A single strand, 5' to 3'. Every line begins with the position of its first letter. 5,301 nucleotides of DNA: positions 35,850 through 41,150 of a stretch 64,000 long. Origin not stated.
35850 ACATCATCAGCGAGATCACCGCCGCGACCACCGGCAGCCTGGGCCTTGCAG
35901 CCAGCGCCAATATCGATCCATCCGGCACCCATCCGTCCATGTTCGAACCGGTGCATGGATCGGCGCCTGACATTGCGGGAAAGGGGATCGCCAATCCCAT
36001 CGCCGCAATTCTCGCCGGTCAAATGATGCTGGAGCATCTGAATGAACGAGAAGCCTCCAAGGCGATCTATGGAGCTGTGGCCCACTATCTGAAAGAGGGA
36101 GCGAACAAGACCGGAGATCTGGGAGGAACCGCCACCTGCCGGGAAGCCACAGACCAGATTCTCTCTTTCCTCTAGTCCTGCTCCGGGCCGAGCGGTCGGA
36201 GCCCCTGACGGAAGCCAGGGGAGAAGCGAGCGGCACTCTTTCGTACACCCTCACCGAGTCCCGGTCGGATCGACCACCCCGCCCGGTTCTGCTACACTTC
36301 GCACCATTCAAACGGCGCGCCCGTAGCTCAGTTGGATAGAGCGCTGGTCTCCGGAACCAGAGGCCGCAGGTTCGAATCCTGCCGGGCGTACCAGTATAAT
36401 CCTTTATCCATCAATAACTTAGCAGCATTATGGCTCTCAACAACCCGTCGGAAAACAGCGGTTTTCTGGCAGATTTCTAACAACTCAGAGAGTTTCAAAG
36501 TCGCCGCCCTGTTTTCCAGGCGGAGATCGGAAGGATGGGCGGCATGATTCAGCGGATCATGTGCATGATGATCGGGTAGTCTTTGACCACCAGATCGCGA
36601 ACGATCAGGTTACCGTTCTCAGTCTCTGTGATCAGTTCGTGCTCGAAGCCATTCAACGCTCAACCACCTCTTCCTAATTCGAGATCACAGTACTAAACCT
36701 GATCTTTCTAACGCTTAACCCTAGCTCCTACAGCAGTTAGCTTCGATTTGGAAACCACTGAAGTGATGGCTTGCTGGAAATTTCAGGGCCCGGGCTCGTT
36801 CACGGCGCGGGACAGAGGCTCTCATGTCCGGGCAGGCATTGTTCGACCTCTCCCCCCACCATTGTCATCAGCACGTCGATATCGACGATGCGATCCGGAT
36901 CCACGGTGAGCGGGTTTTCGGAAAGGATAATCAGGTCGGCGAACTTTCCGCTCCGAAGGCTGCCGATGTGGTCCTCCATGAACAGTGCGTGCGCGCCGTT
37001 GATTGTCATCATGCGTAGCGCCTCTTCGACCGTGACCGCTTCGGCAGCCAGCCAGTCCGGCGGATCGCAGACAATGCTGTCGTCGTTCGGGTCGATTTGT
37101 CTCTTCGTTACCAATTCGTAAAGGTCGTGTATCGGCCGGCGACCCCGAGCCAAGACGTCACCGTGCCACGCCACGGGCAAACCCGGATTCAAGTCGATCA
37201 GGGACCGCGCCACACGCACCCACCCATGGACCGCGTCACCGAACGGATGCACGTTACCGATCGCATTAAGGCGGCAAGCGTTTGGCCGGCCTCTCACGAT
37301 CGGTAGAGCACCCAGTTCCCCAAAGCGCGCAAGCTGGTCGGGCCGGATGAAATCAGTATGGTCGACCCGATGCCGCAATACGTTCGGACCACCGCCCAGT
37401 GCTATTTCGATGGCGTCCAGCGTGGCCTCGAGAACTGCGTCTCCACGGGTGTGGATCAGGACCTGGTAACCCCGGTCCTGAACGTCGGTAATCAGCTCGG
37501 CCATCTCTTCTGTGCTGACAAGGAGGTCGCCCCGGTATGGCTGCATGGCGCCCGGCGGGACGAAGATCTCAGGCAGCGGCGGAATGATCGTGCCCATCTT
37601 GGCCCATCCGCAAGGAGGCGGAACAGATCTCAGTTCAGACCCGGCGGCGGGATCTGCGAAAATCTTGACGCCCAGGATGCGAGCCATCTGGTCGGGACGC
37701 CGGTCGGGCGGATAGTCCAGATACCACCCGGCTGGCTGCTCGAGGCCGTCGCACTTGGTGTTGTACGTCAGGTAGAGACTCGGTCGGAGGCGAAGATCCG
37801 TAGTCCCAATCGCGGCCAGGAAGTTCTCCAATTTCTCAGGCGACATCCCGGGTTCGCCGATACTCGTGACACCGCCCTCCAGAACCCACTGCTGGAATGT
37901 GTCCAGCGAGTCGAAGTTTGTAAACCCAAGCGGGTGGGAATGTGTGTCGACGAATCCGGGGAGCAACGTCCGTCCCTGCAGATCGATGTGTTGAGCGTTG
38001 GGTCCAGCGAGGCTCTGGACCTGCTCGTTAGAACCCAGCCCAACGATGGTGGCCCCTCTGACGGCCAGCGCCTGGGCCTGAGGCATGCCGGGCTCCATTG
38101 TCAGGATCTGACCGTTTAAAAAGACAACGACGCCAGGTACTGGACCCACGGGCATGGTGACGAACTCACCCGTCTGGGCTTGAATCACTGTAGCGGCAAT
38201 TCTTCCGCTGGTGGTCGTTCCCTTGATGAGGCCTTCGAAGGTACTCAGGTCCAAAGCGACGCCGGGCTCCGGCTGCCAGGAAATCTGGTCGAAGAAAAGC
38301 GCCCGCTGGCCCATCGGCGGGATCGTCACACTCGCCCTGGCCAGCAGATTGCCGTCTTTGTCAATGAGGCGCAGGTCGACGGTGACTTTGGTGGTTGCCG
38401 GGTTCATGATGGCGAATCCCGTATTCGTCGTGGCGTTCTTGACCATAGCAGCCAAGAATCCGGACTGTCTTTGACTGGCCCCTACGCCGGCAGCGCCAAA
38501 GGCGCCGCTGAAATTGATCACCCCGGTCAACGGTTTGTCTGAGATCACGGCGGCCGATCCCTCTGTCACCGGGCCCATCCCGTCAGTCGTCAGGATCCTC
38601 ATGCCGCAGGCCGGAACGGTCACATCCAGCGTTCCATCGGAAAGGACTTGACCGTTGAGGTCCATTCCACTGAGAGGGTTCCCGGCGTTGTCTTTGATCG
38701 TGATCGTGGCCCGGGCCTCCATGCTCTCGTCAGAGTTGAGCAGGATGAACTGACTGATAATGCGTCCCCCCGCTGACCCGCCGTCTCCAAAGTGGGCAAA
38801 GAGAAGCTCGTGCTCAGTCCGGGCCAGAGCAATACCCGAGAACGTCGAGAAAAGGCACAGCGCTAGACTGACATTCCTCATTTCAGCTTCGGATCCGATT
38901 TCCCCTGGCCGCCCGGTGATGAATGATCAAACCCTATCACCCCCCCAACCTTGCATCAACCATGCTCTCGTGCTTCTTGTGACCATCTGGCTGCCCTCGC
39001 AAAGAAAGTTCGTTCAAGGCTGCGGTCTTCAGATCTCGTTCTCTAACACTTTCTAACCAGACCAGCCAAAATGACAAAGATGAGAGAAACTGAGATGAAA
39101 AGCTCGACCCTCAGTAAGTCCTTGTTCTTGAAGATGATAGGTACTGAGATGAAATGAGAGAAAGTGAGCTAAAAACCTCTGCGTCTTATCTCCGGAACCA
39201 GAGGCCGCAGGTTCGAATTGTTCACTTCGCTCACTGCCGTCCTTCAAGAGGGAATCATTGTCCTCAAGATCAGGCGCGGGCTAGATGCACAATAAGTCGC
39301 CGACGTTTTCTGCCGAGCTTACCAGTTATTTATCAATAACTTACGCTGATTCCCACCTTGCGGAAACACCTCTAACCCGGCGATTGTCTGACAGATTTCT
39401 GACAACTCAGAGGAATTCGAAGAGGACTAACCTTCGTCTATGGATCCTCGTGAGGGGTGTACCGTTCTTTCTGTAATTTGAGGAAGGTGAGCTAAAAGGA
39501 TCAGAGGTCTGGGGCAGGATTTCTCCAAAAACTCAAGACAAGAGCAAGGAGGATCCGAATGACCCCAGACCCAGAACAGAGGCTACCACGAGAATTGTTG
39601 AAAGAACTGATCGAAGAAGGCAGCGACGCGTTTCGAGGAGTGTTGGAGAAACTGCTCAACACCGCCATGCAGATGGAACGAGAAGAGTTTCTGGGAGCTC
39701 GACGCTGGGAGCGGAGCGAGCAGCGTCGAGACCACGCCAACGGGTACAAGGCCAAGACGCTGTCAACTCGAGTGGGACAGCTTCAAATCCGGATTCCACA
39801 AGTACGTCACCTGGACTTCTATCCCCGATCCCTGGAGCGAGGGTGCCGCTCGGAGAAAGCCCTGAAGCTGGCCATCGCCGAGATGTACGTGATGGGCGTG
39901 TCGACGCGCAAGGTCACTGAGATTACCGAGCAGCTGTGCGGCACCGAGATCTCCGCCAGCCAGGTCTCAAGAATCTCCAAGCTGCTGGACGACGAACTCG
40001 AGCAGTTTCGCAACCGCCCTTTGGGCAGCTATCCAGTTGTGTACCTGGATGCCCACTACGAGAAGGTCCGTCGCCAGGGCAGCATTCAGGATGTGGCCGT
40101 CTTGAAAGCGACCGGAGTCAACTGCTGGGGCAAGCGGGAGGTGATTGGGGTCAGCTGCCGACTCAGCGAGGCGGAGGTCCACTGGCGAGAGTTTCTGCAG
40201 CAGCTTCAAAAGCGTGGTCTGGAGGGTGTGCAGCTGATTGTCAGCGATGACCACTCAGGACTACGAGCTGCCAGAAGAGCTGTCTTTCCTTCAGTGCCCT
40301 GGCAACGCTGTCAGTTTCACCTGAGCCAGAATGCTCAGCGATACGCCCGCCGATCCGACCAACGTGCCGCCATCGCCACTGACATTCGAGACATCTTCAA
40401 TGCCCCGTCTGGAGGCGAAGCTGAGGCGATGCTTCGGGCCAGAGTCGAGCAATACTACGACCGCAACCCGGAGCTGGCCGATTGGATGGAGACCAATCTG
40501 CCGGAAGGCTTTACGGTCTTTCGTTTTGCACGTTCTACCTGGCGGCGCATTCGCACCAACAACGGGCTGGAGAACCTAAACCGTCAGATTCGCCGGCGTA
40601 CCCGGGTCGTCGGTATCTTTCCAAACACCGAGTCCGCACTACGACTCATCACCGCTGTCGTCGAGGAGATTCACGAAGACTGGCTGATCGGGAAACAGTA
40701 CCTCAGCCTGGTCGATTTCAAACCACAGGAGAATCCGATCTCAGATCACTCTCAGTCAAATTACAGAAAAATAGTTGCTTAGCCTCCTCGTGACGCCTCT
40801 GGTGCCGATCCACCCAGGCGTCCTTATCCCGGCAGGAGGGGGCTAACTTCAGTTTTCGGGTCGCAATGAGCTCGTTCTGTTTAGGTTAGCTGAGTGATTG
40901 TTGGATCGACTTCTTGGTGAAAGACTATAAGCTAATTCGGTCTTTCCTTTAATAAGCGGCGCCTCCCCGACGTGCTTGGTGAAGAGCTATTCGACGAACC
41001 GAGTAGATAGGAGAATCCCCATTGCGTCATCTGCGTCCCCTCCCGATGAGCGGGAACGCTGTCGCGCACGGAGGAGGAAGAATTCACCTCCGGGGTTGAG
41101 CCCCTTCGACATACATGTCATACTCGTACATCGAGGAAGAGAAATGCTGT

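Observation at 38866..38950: IS1380-like terminus remnant donates the start codon of a secreted amidohydrolase next to tRNA-Arg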

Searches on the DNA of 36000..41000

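Call 46: search_rna_families(source=window, start=36000, end=41000, threshold=evalue, max_evalue=0.1)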
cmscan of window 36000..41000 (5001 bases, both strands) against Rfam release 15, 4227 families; matches with E-value up to 0.1: 1.
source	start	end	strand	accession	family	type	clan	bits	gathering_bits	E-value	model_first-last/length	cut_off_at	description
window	36317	36390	+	RF00005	tRNA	Gene; tRNA;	CL00001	72.3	29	5.8e-15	1-71/71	no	tRNA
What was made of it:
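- Tried and rejected: Rfam finds nothing but the tRNA (call 46).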
